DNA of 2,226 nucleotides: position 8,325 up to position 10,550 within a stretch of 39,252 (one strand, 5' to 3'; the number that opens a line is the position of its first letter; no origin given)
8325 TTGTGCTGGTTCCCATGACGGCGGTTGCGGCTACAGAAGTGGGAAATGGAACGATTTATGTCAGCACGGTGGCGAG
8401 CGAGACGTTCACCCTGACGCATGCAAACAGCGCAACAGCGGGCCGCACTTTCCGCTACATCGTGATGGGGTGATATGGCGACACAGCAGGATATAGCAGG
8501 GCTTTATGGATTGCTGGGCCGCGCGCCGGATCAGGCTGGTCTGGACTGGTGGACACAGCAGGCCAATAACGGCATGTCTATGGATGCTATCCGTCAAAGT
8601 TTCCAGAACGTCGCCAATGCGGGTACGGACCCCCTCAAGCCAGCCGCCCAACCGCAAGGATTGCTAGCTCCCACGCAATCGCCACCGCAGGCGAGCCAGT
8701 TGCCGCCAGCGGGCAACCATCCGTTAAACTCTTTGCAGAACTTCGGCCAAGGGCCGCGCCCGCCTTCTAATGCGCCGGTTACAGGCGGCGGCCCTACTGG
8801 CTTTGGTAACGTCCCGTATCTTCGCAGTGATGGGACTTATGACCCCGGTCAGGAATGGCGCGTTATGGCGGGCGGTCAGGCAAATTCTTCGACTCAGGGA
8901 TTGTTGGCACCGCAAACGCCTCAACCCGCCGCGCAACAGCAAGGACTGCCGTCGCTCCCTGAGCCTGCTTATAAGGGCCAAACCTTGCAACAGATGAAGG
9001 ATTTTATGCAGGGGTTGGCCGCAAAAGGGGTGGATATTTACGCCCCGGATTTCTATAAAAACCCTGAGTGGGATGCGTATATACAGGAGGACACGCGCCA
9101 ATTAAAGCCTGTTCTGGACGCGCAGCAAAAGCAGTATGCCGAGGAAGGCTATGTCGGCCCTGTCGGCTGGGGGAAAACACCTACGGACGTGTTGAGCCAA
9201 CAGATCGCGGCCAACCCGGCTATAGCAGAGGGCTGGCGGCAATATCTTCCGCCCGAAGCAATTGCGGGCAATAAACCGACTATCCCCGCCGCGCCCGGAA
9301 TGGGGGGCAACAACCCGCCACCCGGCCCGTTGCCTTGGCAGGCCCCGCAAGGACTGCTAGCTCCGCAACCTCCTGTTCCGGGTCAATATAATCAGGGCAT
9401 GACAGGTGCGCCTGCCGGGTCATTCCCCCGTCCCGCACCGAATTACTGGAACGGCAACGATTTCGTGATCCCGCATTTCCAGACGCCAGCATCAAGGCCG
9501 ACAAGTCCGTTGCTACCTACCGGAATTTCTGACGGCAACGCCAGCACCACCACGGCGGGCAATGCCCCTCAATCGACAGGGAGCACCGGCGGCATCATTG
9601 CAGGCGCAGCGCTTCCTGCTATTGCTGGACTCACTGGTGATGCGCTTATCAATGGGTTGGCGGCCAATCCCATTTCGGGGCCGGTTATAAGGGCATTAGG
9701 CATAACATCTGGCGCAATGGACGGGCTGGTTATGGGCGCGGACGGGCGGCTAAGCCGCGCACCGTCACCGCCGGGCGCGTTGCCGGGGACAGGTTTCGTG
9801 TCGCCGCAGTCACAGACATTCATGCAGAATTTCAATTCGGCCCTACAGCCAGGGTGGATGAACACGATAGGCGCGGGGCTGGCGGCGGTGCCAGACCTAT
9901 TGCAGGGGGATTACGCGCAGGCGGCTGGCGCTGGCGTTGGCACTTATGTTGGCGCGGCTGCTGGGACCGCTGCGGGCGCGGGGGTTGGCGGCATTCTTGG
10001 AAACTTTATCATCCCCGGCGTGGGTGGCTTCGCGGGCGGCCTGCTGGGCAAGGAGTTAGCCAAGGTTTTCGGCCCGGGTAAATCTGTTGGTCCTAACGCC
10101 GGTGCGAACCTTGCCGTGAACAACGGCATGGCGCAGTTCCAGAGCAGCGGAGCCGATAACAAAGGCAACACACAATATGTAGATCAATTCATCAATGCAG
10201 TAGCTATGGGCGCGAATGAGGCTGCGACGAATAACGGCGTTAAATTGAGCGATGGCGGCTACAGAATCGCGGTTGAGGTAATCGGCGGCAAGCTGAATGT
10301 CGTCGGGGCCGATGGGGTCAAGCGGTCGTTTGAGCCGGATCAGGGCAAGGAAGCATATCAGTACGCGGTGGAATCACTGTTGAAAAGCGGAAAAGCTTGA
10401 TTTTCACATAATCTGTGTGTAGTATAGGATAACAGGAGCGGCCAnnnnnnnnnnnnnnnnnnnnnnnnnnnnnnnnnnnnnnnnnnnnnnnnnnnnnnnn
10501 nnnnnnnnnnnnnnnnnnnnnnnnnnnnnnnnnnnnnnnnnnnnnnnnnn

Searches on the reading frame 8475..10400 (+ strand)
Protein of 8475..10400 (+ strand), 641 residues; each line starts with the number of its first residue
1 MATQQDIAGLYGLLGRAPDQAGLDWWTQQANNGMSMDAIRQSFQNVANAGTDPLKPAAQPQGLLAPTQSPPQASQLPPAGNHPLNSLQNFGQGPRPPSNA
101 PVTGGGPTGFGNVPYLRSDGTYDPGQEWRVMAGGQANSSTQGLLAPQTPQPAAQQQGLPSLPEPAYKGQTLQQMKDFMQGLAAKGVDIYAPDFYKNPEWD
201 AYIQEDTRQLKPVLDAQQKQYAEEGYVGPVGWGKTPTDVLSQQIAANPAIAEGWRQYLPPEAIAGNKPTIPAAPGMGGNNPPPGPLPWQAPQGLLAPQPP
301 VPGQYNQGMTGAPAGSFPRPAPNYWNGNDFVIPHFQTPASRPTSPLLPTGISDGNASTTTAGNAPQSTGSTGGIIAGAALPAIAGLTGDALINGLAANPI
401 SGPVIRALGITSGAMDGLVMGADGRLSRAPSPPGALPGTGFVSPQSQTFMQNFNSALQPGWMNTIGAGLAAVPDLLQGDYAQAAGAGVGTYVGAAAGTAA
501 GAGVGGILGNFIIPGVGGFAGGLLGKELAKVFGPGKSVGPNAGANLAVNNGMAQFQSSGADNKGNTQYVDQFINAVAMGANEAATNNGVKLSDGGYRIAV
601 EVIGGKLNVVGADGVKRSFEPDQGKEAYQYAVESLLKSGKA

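Call 85: search_protein_families(library=pfam, proteins=[window:8475-10400:+], max_evalue=0.01)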
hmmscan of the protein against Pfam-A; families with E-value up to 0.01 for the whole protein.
window:8475-10400:+ (641 aa): 1 family
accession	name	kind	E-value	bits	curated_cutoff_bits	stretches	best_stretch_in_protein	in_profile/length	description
PF13946.11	DUF4214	-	0.0014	19.1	23.2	1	13-38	31-57/72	Domain of unknown function (DUF4214)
